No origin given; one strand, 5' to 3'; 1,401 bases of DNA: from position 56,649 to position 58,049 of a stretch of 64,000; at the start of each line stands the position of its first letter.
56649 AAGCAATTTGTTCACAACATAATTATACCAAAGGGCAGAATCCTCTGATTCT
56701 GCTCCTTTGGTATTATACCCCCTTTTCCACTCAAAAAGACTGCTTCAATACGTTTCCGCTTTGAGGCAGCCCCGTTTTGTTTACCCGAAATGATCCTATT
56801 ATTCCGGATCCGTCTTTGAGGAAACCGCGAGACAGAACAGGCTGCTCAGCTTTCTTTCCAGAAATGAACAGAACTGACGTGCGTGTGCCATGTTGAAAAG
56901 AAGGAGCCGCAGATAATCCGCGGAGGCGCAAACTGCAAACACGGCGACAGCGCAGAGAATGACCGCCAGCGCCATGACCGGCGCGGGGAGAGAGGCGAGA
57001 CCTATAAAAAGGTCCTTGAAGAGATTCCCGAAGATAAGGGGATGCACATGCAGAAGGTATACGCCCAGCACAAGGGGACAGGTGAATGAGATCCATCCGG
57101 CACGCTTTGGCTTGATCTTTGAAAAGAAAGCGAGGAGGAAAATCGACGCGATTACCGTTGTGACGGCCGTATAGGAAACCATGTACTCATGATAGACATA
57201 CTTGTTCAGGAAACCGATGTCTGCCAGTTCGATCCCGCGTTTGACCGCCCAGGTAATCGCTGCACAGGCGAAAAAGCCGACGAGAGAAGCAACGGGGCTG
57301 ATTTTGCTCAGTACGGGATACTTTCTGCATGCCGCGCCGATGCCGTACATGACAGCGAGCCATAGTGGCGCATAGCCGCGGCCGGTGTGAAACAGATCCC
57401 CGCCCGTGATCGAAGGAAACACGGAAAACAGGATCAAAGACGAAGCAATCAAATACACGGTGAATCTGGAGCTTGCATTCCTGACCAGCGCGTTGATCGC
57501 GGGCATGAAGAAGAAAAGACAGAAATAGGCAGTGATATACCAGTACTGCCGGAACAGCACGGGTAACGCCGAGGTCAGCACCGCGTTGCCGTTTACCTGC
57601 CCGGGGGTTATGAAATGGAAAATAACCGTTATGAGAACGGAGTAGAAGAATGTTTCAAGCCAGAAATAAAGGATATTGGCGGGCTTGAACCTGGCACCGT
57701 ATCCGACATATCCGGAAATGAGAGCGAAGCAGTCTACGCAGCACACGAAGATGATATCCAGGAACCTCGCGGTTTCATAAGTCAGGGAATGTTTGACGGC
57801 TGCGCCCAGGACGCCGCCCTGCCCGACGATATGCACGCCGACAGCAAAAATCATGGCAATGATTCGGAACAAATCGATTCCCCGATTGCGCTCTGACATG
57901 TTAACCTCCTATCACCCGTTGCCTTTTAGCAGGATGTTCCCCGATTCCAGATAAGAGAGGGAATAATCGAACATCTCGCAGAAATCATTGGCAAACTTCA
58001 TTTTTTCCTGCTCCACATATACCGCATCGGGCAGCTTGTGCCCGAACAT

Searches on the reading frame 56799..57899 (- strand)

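Call 94: search_protein_families(library=pfam, proteins=[window:56799-57899:-], max_evalue=0.001)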
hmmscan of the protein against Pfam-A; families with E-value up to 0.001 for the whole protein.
window:56799-57899:- (366 aa): 1 family
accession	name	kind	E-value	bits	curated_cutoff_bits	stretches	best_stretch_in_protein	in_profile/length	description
PF01757.29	Acyl_transf_3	-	2.4e-23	83.2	31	1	6-321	2-321/326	Acyltransferase domain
